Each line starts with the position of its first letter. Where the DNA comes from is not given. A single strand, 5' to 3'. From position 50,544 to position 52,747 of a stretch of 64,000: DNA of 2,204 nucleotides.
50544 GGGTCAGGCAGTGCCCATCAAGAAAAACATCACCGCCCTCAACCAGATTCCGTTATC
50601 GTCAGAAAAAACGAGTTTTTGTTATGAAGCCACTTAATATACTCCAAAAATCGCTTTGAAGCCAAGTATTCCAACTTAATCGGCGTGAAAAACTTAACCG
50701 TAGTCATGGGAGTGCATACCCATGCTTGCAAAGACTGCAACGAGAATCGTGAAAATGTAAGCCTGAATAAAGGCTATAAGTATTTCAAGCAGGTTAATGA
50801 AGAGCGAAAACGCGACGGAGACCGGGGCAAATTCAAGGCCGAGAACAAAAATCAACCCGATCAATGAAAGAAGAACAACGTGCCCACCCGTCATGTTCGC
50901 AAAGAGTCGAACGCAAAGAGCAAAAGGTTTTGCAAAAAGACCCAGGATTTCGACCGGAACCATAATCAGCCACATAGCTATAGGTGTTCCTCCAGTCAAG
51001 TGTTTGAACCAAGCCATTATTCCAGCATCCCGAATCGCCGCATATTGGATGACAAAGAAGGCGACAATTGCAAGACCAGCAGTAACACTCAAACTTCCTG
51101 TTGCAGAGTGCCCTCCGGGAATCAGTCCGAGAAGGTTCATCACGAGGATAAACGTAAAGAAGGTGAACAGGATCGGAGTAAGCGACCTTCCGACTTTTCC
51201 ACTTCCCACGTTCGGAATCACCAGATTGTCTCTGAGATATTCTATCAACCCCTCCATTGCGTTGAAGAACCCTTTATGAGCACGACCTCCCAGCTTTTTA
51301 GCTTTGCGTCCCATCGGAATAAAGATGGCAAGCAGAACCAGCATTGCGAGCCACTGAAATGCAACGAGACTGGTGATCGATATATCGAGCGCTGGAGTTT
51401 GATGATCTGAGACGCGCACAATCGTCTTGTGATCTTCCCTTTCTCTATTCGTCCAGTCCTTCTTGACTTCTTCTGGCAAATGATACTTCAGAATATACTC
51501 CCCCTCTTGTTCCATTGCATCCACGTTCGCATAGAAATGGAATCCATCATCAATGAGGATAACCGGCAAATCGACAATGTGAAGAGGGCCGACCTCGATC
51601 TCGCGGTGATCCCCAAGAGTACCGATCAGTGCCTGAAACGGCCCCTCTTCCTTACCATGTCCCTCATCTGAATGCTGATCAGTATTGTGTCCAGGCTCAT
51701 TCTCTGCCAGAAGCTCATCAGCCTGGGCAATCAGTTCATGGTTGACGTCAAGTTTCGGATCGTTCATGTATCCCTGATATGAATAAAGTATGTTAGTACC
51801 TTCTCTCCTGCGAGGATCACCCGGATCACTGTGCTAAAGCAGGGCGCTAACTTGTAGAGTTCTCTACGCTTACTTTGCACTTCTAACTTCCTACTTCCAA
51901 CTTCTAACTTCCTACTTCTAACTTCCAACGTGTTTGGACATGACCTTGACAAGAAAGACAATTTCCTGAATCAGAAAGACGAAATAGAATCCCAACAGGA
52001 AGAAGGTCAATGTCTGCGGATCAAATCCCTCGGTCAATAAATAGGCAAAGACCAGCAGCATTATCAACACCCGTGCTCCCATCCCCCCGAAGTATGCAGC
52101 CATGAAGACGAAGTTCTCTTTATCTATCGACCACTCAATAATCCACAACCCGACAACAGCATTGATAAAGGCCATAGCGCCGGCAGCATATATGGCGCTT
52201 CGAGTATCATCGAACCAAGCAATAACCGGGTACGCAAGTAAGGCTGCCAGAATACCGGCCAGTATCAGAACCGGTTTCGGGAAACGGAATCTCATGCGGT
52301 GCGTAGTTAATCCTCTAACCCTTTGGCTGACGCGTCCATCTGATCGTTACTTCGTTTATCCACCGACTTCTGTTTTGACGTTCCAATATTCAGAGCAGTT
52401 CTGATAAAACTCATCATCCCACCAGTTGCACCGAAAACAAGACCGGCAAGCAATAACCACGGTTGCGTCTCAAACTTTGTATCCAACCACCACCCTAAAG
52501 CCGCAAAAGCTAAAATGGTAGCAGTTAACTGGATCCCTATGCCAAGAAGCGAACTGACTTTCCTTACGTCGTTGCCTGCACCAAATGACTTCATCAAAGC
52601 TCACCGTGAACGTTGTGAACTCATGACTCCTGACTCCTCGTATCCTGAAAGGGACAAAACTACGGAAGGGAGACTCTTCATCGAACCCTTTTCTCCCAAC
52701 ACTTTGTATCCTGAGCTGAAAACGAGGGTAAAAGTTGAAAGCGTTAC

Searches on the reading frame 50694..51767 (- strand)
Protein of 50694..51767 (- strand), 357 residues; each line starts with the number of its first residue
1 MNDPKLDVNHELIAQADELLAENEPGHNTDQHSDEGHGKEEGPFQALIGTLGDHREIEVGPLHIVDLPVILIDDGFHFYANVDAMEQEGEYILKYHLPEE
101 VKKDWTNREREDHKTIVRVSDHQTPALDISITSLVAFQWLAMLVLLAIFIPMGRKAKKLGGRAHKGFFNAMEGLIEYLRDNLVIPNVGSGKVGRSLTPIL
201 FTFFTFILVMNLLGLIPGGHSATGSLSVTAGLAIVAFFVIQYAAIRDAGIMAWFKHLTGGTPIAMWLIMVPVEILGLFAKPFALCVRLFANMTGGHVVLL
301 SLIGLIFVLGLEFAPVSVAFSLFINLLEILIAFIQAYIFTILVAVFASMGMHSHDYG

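Call 10: search_protein_families(library=pfam, proteins=[window:50694-51767:-], max_evalue=0.1)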
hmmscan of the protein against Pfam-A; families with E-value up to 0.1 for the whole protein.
window:50694-51767:- (357 aa): 1 family
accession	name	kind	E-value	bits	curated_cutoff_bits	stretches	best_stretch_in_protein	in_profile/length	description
PF00119.25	ATP-synt_A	-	9.7e-55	186.2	33.9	1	136-347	2-216/217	ATP synthase A chain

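Call 12: find_homologous_proteins(query=window:50694-51767:-, max_evalue=1e-10)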
Query window:50694-51767:- (357 aa): 6494 proteins with E <= 1e-10 among 8000 candidates; the best 120 are listed.
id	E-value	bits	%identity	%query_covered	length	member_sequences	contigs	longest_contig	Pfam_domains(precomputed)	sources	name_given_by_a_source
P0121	1.4e-234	796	100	100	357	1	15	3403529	PF00119.26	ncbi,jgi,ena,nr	ncbi:MAG: F0F1 ATP synthase subunit A [Chlorobi bacterium]|nr:F0F1 ATP synthase subunit A [Chlorobio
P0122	9.5e-192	655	80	99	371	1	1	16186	PF00119.26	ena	-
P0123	1.5e-181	621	77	100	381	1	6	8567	PF00119.26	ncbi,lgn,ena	-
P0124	8.2e-180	616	76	99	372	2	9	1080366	PF00119.26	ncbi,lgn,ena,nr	ncbi:MAG: F0F1 ATP synthase subunit A [Ignavibacteriae bacterium]|nr:F0F1 ATP synthase subunit A [Ig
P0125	1.4e-149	516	67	100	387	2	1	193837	PF00119.26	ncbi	-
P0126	5.6e-147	508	65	100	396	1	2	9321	PF00119.26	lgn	-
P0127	3.9e-136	472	65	100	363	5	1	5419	PF00119.26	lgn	-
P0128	9.0e-136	471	66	98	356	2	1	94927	PF00119.26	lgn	-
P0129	2.9e-135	469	65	100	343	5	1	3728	PF00119.26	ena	-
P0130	2.1e-131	456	63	100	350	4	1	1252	PF00119.26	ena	-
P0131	3.5e-131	456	62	100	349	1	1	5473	PF00119.26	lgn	-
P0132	8.8e-131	454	63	100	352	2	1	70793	PF00119.26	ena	-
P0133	3.4e-127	443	61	100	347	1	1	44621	PF00119.26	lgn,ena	-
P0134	4.1e-127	442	63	99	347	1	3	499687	PF00119.26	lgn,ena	-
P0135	1.2e-117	411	57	94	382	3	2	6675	PF00119.26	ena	-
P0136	2.7e-115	403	60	94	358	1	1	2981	PF00119.26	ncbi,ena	-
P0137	3.1e-113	397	55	99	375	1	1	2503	PF00119.26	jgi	jgi:F-type H+-transporting ATPase subunit a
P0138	1.2e-112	395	55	100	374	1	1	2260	PF00119.26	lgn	-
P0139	1.8e-112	394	56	95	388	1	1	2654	PF00119.26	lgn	-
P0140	1.7e-111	391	58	96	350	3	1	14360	PF00119.26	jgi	jgi:F-type H+-transporting ATPase subunit a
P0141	2.0e-110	387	56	100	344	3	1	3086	PF00119.26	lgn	-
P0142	4.7e-110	386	55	100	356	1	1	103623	PF00119.26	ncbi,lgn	-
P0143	7.3e-109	382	56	99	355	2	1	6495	PF00119.26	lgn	-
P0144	3.0e-108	380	55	99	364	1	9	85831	PF00119.26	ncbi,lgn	-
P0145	7.7e-108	379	56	100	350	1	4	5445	PF00119.26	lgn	-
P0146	4.3e-107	376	57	96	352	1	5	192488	PF00119.26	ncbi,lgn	-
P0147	7.4e-107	376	57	94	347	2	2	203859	PF00119.26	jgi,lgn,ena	-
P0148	1.3e-106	375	56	99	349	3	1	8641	PF00119.26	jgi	jgi:F-type H+-transporting ATPase subunit a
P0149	2.7e-106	374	57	100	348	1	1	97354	PF00119.26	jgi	jgi:F-type H+-transporting ATPase subunit a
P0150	3.6e-106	373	56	99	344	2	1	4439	PF00119.26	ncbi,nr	ncbi:MAG: F0F1 ATP synthase subunit A [bacterium]|nr:F0F1 ATP synthase subunit A [Candidatus Kapabac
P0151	5.1e-106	373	52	98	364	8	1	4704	PF00119.26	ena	-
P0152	1.2e-105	372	55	99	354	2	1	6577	PF00119.26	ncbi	-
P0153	2.7e-105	371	56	94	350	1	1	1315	PF00119.26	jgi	jgi:F-type H+-transporting ATPase subunit a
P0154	3.7e-104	367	58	92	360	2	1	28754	PF00119.26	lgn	-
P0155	6.6e-104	366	55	99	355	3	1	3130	PF00119.26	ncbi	ncbi:MAG: F0F1 ATP synthase subunit A [Bacteroidota bacterium]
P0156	1.2e-103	365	55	95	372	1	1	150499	PF00119.26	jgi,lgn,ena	-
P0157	1.6e-103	365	55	99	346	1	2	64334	PF00119.26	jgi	jgi:F-type H+-transporting ATPase subunit a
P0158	3.1e-103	364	54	100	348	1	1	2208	PF00119.26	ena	-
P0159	3.2e-103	364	55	100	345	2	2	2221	PF00119.26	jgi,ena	jgi:F-type H+-transporting ATPase subunit a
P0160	2.4e-102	361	55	98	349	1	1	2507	PF00119.26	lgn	-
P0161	2.5e-102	361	54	99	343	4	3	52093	PF00119.26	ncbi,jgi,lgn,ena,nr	ncbi:MAG TPA: F0F1 ATP synthase subunit A [Candidatus Kapabacteria bacterium]|jgi:F-type H+-transpor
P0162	2.6e-102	361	53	99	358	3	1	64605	PF00119.26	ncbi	-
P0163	3.1e-102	360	55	99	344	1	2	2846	PF00119.26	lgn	-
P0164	2.9e-101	357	53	100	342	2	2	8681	PF00119.26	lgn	-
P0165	4.2e-101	357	49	97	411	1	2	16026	PF00119.26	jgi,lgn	-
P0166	5.5e-101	356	54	99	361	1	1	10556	PF00119.26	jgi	jgi:F-type H+-transporting ATPase subunit a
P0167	8.5e-101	356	53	97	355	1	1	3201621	PF00119.26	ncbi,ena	-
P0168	1.9e-100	355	54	100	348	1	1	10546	PF00119.26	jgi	jgi:F-type H+-transporting ATPase subunit a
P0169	2.9e-100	354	55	98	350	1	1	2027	PF00119.26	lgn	-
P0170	9.9e-100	352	55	93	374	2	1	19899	PF00119.26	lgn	-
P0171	1.3e-99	352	53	93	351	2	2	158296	PF00119.26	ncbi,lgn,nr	ncbi:MAG TPA: F0F1 ATP synthase subunit A [Candidatus Kapabacteria bacterium]|nr:F0F1 ATP synthase s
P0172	1.4e-99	352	54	92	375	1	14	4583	PF00119.26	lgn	-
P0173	2.4e-99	351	51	95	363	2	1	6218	PF00119.26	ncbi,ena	-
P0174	6.2e-99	350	52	97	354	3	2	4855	PF00119.26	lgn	-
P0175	3.5e-98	347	53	98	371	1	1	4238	PF00119.26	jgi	jgi:F-type H+-transporting ATPase subunit a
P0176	1.1e-97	345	53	92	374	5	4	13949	PF00119.26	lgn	-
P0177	1.7e-97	345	51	98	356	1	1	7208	PF00119.26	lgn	-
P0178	2.0e-97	345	53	93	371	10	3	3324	PF00119.26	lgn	-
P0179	4.6e-97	343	51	100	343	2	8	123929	PF00119.26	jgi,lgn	-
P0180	1.4e-96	342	54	93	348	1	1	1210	PF00119.26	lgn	-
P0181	7.6e-93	330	49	100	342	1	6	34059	PF00119.26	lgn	-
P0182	1.7e-91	325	51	100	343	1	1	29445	PF00119.26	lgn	-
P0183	5.3e-91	324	50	99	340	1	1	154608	PF00119.26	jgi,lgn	-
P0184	2.0e-90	322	63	72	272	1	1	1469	PF00119.26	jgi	jgi:F-type H+-transporting ATPase subunit a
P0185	1.3e-88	316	50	98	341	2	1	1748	PF00119.26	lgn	-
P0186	1.4e-88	316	48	100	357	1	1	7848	PF00119.26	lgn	-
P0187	4.3e-88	314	45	97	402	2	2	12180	PF00119.26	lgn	-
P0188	2.1e-87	312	47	97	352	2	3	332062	PF00119.26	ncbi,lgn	ncbi:MAG: F0F1 ATP synthase subunit A [Bacteroidota bacterium]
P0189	3.0e-87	311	52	89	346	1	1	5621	PF00119.26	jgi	jgi:F-type H+-transporting ATPase subunit a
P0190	1.3e-86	309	50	96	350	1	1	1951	PF00119.26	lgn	-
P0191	2.4e-86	308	47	97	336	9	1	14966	PF00119.26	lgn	-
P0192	2.4e-86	308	49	98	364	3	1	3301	PF00119.26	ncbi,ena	-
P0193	2.8e-86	308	47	98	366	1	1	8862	PF00119.26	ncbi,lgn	-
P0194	3.5e-86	308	49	98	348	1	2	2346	PF00119.26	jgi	-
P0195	4.2e-86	307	50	94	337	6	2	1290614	PF00119.26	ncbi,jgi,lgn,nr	ncbi:ATP synthase F0 subunit A [Bacteroidetes/Chlorobi group bacterium Naka2016]|jgi:F-type H+-trans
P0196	1.2e-85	306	45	97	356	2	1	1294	PF00119.26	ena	-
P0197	1.5e-85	306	47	96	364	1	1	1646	PF00119.26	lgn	-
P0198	2.3e-85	305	50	96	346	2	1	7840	PF00119.26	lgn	-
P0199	2.6e-85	305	48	96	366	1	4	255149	PF00119.26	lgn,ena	-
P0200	3.6e-85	304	48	94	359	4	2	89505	PF00119.26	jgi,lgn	jgi:F-type H+-transporting ATPase subunit a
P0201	4.2e-85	304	47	95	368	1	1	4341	PF00119.26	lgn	-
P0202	5.9e-85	304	50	97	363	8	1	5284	PF00119.26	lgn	-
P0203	6.0e-85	304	49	96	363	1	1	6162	PF00119.26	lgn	-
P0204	6.3e-85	304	49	96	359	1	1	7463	PF00119.26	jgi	jgi:F-type H+-transporting ATPase subunit a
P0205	2.8e-84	301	47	95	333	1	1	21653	PF00119.26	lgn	-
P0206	3.9e-84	301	48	96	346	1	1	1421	PF00119.26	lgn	-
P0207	4.0e-84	301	47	96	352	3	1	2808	PF00119.26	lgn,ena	-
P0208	4.5e-84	301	47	94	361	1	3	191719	PF00119.26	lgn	-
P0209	5.2e-84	301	48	96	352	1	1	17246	PF00119.26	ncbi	-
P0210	9.2e-84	300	52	87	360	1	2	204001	PF00119.26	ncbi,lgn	ncbi:MAG: F0F1 ATP synthase subunit A [Candidatus Kapaibacterium sp.]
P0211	2.1e-83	299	48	99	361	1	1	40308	PF00119.26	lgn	-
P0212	2.2e-83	298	51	88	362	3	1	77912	PF00119.26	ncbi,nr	ncbi:MAG: F0F1 ATP synthase subunit A [Candidatus Kapabacteria bacterium]|nr:F0F1 ATP synthase subun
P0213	2.4e-83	298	48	93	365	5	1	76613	PF00119.26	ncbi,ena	-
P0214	2.8e-83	298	49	93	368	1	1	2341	PF00119.26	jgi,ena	-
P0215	4.8e-83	297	64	62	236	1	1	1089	PF00119.26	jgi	jgi:F-type H+-transporting ATPase subunit a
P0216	7.2e-83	297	47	93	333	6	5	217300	PF00119.26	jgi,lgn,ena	jgi:F-type H+-transporting ATPase subunit a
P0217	1.7e-82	296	42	98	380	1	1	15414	PF00119.26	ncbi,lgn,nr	ncbi:MAG: F0F1 ATP synthase subunit A [Candidatus Kapabacteria bacterium]|nr:F0F1 ATP synthase subun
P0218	2.2e-82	295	47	92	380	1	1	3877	PF00119.26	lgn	-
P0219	2.8e-82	295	46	96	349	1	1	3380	PF00119.26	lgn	-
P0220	6.2e-82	294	48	93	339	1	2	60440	PF00119.26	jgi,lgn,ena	-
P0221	6.4e-82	294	47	86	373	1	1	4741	PF00119.26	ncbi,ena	-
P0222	6.8e-82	294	47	98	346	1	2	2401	PF00119.26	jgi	jgi:F-type H+-transporting ATPase subunit a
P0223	8.8e-82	293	56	75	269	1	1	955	PF00119.26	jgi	jgi:F-type H+-transporting ATPase subunit a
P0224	1.0e-81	293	47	98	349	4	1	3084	PF00119.26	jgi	jgi:F-type H+-transporting ATPase subunit a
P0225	1.0e-81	293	48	95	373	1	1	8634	PF00119.26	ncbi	-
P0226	1.4e-81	293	48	94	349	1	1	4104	PF00119.26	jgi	jgi:F-type H+-transporting ATPase subunit a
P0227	1.4e-81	293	48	91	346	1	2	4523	PF00119.26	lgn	-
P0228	1.4e-81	292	46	98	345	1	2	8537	PF00119.26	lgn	-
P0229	1.5e-81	292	47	96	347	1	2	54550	PF00119.26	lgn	-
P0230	1.6e-81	292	45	98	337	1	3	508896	PF00119.26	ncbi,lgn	-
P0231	2.2e-81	292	47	92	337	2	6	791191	PF00119.26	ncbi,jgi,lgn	ncbi:MAG: F0F1 ATP synthase subunit A [Candidatus Kapaibacteriota bacterium]|jgi:F-type H+-transport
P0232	2.2e-81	292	45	94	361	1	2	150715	PF00119.26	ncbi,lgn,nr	ncbi:MAG: ATP synthase F0 subunit A [Bacteroidetes bacterium]|nr:MAG: ATP synthase F0 subunit A [Bac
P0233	2.9e-81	291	49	94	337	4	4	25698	PF00119.26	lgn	-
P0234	3.1e-81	291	47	94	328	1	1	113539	PF00119.26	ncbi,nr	ncbi:MAG: F0F1 ATP synthase subunit A [Ignavibacteria bacterium]|nr:F0F1 ATP synthase subunit A [Ign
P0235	4.3e-81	291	47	98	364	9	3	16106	PF00119.26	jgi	jgi:F-type H+-transporting ATPase subunit a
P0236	4.5e-81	291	49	89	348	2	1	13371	PF00119.26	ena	-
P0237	7.0e-81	290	44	93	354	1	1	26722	PF00119.26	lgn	-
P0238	7.0e-81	290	46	95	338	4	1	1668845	PF00119.26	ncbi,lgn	ncbi:MAG: F0F1 ATP synthase subunit A [Chlorobiota bacterium]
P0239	7.6e-81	290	48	92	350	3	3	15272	PF00119.26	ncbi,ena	-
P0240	1.0e-80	290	49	94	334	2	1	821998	PF00119.26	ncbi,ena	-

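Call 14: find_encoding_contigs(protein=P0124, flank=6000, max_places=2)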
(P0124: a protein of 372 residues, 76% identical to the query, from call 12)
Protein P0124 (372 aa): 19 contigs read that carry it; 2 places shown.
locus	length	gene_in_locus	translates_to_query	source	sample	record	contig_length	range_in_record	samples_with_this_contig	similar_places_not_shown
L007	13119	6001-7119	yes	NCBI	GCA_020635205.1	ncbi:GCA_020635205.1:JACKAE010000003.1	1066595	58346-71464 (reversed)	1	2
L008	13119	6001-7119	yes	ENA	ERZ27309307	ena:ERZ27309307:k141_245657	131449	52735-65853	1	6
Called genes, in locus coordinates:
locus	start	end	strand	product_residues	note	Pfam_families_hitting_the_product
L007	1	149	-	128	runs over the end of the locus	PF14354:Lar_restr_allev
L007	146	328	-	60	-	PF14354:Lar_restr_allev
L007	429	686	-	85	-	-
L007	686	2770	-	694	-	PF09039:HTH_Tnp_Mu_2 (faint), PF02914:DDE_2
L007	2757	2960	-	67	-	-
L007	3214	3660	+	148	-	PF00717:Peptidase_S24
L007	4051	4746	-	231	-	PF00072:Response_reg, PF00486:Trans_reg_C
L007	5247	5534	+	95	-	PF09527:ATPase_gene1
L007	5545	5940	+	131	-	-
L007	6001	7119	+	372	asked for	PF00119:ATP-synt_A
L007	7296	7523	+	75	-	PF00137:ATP-synt_C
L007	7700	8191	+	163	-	-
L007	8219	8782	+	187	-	PF00213:OSCP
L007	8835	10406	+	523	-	PF02874:ATP-synt_ab_N, PF00006:ATP-synt_ab, PF00306:ATP-synt_ab_C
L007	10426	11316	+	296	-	PF00231:ATP-synt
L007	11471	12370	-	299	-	PF01497:Peripla_BP_2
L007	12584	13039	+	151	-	PF09424:YqeY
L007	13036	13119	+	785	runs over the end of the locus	PF00488:MutS_V, PF20297:MSSS (weak), PF01713:Smr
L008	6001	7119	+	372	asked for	PF00119:ATP-synt_A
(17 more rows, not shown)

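Call 15: find_encoding_contigs(protein=P0122, flank=6000, max_places=2)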
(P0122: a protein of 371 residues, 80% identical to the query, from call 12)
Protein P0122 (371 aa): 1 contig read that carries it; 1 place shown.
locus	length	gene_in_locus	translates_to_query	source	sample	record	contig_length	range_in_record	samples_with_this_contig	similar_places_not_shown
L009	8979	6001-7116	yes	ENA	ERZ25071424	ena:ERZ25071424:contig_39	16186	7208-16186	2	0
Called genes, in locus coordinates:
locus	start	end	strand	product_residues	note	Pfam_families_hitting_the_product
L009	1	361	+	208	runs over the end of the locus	-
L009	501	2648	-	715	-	PF13623:SurA_N_2, PF13624:SurA_N_3, PF13145:Rotamase_2, PF13616:Rotamase_3, PF00639:Rotamase, PF13145:Rotamase_2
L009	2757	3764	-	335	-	PF00512:HisKA, PF02518:HATPase_c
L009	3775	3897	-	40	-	-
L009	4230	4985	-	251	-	PF00072:Response_reg, PF00486:Trans_reg_C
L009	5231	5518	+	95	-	PF09527:ATPase_gene1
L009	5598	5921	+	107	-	-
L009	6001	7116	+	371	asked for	PF00119:ATP-synt_A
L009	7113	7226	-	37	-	-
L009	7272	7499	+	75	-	PF00137:ATP-synt_C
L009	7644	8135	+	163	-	PF00430:ATP-synt_B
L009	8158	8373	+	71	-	PF00213:OSCP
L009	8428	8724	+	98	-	PF00213:OSCP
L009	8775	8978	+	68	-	?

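Call 16: find_encoding_contigs(protein=P0125, flank=6000, max_places=2)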
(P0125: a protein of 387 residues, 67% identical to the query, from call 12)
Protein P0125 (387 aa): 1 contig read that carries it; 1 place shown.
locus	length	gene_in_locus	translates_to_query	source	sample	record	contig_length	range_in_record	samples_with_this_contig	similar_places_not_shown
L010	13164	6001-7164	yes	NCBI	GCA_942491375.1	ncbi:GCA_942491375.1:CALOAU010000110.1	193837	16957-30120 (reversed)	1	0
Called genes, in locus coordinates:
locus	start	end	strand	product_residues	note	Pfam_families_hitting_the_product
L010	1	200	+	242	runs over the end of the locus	-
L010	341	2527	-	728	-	PF13623:SurA_N_2, PF13624:SurA_N_3, PF13145:Rotamase_2, PF13616:Rotamase_3, PF00639:Rotamase, PF13145:Rotamase_2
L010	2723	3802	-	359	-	PF00512:HisKA, PF02518:HATPase_c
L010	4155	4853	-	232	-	PF00072:Response_reg, PF00486:Trans_reg_C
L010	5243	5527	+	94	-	PF09527:ATPase_gene1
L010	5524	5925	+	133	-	-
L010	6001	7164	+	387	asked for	PF00119:ATP-synt_A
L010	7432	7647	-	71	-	-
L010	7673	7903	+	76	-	PF00137:ATP-synt_C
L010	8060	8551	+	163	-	PF00430:ATP-synt_B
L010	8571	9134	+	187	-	PF00213:OSCP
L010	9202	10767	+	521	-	PF02874:ATP-synt_ab_N, PF00006:ATP-synt_ab, PF00306:ATP-synt_ab_C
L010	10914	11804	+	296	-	PF00231:ATP-synt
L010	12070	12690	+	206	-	-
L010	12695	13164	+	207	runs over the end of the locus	-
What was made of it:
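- Relatives with 67-80% AtpB identity share the flanking genes (SurA-like, HisK, response regulator, atpZ, atpI-like, then Peripla_BP_2, YqeY, MutS2) but have atpB directly followed by atpE (calls 14-16).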

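Call 25: find_related_loci(query=A2, collection=genome_contigs, flank=4000)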
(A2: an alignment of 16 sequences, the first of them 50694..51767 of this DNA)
Query A2 (357 aa) in genome_contigs; peptide patterns used: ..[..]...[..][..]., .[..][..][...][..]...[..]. (x = any residue, [..] = any of these).
441 stretches matched a pattern; 418 encode a relative of the query (tblastn E <= 1e-3); the best 80 are kept; 80 distinct loci.
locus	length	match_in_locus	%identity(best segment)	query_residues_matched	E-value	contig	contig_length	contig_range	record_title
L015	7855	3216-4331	77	1-356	0e+0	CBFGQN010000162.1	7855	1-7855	MAG TPA_asm: uncultured Ignavibacteria bacterium isolate SRR15517647_binner12_Refined_3 genome assembly, contig: ERZ2732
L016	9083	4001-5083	76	1-355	0e+0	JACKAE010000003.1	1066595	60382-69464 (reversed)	MAG: Ignavibacteria bacterium isolate HK-STAS-BACT-82 HK-STAS-BACT-82_3, whole genome shotgun sequence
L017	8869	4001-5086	75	1-355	0e+0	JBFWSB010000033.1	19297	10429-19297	MAG: Candidatus Kapaibacterium sp. isolate CA_2019_TPBF_22 NODE_13108_length_19320_cov_3.412598_TPBF, whole genome shotg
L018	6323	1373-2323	59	22-353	3e-117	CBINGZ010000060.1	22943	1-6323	MAG TPA_asm: uncultured bacterium isolate SRR16817054_binner12_Refined_41 genome assembly, contig: ERZ27394105.475, whol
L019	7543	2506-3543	55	1-355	9e-117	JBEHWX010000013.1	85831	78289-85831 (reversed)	MAG: Bacteroidota bacterium isolate ES1.bin.100 NODE_280_length_85831_cov_7.858863, whole genome shotgun sequence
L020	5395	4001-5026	55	1-355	4e-115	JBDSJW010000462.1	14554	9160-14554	MAG: Candidatus Kapaibacterium sp. isolate cluster1_bin.331 k127_6929149, whole genome shotgun sequence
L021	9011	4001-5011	56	1-355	3e-112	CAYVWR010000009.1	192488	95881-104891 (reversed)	MAG TPA_asm: uncultured Alphaproteobacteria bacterium isolate SRP344714_co2_242 genome assembly, contig: NODE_137_length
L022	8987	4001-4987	54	7-355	6e-107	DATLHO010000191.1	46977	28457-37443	MAG TPA_asm: Candidatus Kapaibacterium sp. isolate SMAG_U13642 k141_2034116, whole genome shotgun sequence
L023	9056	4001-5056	51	2-350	5e-107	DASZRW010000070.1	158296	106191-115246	MAG TPA_asm: Candidatus Kapaibacterium sp. isolate SMAG_U6034 k141_631234, whole genome shotgun sequence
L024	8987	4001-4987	53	20-354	5e-107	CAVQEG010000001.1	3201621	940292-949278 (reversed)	MAG: Chlorobiota bacterium isolate MFD02416.bin.1.81 genome assembly, contig: contig_14017, whole genome shotgun sequenc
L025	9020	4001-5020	53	1-353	1e-106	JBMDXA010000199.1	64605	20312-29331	MAG: Candidatus Kapaibacteriota bacterium isolate FBaNitRs1_5 FBaNitRs1_contig199, whole genome shotgun sequence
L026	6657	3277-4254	52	4-350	7e-105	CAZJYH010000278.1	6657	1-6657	MAG TPA_asm: uncultured Alphaproteobacteria bacterium isolate SRP342105_co1_110 genome assembly, contig: NODE_16300_leng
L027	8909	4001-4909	56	27-351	5e-105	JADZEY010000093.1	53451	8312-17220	MAG: Armatimonadota bacterium isolate SJ842 c_000001153126, whole genome shotgun sequence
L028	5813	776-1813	51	8-350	2e-104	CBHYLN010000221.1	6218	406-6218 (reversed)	MAG TPA_asm: uncultured bacterium isolate ERR14722427_metabat2_28 genome assembly, contig: ERZ27336822.6342, whole genom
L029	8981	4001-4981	53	19-350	2e-104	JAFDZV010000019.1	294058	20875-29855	MAG: Bacteroidetes bacterium isolate SZAS-92 BACT-TMP-15__19__length-294058, whole genome shotgun sequence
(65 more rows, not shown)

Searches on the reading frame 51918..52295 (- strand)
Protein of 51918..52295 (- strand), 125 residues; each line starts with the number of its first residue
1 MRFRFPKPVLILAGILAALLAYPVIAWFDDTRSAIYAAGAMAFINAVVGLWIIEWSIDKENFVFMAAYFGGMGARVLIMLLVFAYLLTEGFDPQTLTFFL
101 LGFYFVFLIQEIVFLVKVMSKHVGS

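Call 10: search_protein_families(library=pfam, proteins=[window:51918-52295:-], max_evalue=0.1)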
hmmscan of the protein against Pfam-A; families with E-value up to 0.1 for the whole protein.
window:51918-52295:- (125 aa): 0 families

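Call 42: search_protein_families(library=ncbifam, proteins=[window:51918-52295:-], max_evalue=0.001)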
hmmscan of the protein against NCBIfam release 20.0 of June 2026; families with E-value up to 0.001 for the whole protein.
window:51918-52295:- (125 aa): 0 families
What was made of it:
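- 51918..52295 (-): atpI-like small membrane protein, named by position only. No Pfam or NCBIfam hit (calls 10, 42).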

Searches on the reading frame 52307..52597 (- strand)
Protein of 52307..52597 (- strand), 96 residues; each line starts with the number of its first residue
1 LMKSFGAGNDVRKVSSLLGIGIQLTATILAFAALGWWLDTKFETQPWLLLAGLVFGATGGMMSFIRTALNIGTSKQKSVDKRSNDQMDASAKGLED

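Call 10: search_protein_families(library=pfam, proteins=[window:52307-52597:-], max_evalue=0.1)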
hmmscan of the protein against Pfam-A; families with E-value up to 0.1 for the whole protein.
window:52307-52597:- (96 aa): 2 families
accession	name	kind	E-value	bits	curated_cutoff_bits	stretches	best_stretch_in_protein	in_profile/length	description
PF09527.15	ATPase_gene1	-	3e-16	59.7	26.6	1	17-66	4-53/54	Putative F0F1-ATPase subunit Ca2+/Mg2+ transporter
PF08763.17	Ca_chan_IQ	-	0.042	14.6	26.7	1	60-87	3-29/77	Voltage gated calcium channel IQ domain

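Call 42: search_protein_families(library=ncbifam, proteins=[window:52307-52597:-], max_evalue=0.001)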
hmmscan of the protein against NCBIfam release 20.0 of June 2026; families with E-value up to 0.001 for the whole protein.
window:52307-52597:- (96 aa): 0 families
